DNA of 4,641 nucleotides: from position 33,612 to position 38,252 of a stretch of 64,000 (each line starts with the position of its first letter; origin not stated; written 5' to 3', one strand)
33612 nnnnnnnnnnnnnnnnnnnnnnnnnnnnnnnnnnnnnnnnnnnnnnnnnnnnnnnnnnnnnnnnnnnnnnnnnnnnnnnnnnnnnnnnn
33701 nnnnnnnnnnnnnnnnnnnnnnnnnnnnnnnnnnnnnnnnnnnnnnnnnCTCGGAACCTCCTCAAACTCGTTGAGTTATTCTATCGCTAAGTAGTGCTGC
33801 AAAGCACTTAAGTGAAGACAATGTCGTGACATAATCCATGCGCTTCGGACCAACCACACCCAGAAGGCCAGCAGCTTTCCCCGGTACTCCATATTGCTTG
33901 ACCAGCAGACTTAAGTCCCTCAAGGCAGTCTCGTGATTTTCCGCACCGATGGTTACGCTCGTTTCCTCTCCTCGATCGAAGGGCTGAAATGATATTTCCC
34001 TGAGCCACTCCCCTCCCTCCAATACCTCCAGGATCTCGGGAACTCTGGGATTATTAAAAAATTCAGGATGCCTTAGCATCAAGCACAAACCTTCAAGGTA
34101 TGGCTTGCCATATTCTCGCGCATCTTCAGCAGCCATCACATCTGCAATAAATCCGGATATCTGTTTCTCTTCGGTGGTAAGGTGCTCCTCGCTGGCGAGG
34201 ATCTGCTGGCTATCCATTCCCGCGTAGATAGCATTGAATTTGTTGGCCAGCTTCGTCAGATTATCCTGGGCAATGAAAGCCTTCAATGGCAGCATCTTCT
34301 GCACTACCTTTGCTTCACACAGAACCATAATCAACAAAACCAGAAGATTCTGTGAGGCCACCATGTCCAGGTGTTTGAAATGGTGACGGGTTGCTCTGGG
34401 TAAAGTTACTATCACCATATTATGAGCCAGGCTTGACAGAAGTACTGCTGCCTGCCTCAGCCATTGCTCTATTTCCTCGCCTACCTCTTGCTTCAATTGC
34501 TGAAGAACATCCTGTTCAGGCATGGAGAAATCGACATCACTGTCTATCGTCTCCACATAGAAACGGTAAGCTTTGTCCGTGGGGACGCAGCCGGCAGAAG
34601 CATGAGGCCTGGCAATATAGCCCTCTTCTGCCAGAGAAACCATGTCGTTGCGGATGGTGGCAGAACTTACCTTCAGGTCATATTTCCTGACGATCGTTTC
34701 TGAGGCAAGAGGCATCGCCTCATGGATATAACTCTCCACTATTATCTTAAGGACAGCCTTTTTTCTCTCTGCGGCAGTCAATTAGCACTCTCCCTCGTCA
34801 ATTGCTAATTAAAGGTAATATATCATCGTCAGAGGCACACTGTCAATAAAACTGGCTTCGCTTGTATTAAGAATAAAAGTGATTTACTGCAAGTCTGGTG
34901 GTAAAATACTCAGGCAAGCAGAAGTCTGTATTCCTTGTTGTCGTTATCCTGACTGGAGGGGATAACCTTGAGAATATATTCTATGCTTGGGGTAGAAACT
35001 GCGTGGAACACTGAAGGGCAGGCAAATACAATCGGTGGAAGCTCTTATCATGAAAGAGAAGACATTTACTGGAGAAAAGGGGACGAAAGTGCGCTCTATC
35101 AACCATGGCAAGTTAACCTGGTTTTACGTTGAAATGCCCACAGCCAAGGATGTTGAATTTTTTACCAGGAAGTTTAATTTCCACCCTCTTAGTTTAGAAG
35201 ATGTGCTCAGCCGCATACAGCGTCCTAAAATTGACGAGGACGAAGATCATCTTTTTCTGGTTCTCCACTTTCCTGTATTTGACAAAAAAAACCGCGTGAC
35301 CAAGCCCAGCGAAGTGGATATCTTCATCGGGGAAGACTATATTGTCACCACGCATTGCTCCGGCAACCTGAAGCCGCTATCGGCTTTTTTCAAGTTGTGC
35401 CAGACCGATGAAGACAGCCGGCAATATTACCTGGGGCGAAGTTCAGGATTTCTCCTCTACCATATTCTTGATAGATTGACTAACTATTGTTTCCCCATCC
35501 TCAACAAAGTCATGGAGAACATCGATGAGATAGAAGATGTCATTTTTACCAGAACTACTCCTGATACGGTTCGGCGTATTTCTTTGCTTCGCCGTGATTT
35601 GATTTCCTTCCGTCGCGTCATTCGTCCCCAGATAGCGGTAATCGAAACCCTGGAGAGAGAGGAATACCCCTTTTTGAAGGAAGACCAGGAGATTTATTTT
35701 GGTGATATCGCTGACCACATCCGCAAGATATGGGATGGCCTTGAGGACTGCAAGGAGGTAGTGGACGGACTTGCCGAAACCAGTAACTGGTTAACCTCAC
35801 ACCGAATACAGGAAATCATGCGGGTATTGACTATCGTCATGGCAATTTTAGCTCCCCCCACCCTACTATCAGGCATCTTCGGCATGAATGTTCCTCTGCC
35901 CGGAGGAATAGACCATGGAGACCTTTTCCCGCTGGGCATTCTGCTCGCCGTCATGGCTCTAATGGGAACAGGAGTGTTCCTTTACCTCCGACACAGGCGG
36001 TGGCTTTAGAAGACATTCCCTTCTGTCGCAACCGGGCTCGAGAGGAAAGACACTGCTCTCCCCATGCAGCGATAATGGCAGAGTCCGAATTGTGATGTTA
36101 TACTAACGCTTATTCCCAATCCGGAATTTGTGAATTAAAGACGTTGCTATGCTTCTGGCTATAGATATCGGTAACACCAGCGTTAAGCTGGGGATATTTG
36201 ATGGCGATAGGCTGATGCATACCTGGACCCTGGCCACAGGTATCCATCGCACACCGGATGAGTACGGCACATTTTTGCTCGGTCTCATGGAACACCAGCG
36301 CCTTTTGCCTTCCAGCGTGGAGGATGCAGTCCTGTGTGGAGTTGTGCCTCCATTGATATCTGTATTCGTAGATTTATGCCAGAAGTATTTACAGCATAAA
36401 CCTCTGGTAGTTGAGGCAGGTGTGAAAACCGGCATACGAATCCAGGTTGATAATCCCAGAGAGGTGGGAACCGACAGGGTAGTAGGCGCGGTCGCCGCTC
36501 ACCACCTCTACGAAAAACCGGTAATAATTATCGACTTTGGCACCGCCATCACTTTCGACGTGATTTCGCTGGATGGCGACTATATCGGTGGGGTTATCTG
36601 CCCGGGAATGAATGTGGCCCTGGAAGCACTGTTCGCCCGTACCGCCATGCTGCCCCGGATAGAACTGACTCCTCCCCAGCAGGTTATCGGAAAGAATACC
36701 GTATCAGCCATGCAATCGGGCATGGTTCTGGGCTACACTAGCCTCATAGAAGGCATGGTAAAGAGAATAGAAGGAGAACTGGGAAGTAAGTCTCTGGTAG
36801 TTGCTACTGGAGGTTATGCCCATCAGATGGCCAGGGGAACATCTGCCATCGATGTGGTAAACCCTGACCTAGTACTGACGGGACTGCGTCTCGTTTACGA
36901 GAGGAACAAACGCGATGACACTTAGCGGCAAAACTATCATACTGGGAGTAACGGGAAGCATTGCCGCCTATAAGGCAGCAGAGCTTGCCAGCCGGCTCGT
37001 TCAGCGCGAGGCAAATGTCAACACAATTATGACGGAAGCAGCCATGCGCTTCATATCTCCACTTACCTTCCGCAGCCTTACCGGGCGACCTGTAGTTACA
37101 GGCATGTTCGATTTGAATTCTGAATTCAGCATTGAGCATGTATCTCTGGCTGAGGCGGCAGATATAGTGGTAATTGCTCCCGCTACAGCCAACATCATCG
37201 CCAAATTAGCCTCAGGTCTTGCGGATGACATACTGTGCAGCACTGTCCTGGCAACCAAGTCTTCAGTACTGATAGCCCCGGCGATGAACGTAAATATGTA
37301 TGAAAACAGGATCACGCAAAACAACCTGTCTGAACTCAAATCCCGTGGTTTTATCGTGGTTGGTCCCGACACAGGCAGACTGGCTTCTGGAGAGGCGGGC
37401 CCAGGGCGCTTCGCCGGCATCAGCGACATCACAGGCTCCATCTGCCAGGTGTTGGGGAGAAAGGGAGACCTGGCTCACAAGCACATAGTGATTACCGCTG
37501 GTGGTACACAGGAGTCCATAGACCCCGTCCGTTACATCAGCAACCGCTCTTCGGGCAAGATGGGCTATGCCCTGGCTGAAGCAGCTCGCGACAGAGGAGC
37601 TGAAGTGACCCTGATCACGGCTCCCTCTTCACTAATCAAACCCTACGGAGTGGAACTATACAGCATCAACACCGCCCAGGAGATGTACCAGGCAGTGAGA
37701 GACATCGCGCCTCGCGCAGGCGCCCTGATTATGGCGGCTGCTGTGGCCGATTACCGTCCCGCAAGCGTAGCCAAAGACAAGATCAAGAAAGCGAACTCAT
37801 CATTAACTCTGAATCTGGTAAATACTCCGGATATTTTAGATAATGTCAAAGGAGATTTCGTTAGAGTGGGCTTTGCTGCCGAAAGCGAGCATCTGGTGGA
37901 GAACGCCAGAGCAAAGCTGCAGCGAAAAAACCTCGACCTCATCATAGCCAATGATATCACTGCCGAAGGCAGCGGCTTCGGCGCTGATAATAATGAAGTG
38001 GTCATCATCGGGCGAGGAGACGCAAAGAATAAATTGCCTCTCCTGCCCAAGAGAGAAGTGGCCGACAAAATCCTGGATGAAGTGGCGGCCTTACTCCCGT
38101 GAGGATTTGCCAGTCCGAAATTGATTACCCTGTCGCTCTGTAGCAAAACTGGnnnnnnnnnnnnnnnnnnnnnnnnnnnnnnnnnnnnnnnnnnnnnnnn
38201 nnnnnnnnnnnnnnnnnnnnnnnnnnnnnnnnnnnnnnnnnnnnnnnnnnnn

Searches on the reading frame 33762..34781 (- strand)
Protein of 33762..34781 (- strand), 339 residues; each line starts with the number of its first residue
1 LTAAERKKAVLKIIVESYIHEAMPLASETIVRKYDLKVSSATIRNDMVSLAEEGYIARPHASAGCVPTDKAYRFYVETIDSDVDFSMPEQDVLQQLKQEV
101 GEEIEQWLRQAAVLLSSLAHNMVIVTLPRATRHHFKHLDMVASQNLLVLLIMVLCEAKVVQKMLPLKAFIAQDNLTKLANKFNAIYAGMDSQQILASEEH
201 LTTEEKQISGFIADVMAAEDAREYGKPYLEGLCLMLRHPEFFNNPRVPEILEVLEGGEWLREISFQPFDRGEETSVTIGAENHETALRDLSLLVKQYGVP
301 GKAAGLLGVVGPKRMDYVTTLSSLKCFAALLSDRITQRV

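Call 7: search_protein_families(library=pfam, proteins=[window:33762-34781:-], max_evalue=0.001)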
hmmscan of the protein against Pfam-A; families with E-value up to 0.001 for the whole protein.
window:33762-34781:- (339 aa): 2 families
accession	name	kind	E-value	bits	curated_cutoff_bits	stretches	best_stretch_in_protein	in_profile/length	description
PF01628.27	HrcA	-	7.2e-38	131.1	22.2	1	105-319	1-213/215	HrcA protein C terminal domain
PF08220.18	HTH_DeoR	-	1.5e-05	25.1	21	1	36-63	24-51/57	DeoR-like helix-turn-helix domain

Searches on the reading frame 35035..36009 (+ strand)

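Call 7: search_protein_families(library=pfam, proteins=[window:35035-36009:+], max_evalue=0.001)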
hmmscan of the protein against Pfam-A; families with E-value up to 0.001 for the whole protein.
window:35035-36009:+ (324 aa): 1 family
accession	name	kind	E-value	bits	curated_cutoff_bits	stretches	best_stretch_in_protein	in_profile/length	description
PF01544.23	CorA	-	3e-61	207.7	27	1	26-319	3-291/292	CorA-like Mg2+ transporter protein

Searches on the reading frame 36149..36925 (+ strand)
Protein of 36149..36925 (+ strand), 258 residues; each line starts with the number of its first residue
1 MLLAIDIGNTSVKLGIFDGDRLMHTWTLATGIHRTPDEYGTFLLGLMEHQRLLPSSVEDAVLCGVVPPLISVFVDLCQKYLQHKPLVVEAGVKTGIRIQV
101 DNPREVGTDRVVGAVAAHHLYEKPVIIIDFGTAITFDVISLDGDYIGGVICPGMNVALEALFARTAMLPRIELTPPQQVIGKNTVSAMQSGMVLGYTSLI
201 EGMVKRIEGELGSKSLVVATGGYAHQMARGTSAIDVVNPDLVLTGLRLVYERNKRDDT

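Call 7: search_protein_families(library=pfam, proteins=[window:36149-36925:+], max_evalue=0.001)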
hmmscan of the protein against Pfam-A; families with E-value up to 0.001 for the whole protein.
window:36149-36925:+ (258 aa): 1 family
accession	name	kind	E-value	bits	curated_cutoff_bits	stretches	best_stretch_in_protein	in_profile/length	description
PF03309.20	Pan_kinase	-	2.3e-74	250.1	24.7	1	2-206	1-205/205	Type III pantothenate kinase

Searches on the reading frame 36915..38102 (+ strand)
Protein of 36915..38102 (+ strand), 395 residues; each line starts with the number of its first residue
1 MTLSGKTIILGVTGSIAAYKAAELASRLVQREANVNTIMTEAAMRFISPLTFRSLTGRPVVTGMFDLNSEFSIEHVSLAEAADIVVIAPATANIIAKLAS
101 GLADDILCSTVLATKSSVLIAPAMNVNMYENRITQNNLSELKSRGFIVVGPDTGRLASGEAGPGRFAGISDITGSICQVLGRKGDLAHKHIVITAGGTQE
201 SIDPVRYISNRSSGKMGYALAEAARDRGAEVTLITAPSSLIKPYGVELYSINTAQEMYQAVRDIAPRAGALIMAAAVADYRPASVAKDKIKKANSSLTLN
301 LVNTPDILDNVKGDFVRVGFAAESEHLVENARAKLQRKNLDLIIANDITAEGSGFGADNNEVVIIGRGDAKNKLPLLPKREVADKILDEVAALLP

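Call 7: search_protein_families(library=pfam, proteins=[window:36915-38102:+], max_evalue=0.001)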
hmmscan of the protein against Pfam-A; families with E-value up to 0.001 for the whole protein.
window:36915-38102:+ (395 aa): 2 families
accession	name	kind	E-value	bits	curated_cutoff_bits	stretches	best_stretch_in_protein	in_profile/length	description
PF04127.22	DFP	-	3.7e-71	239.2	22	1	186-365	1-186/186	DNA/pantothenate metabolism flavoprotein C-terminal domain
PF02441.25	Flavoprotein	-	3.1e-33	115.1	22.7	1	6-179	1-161/162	Flavoprotein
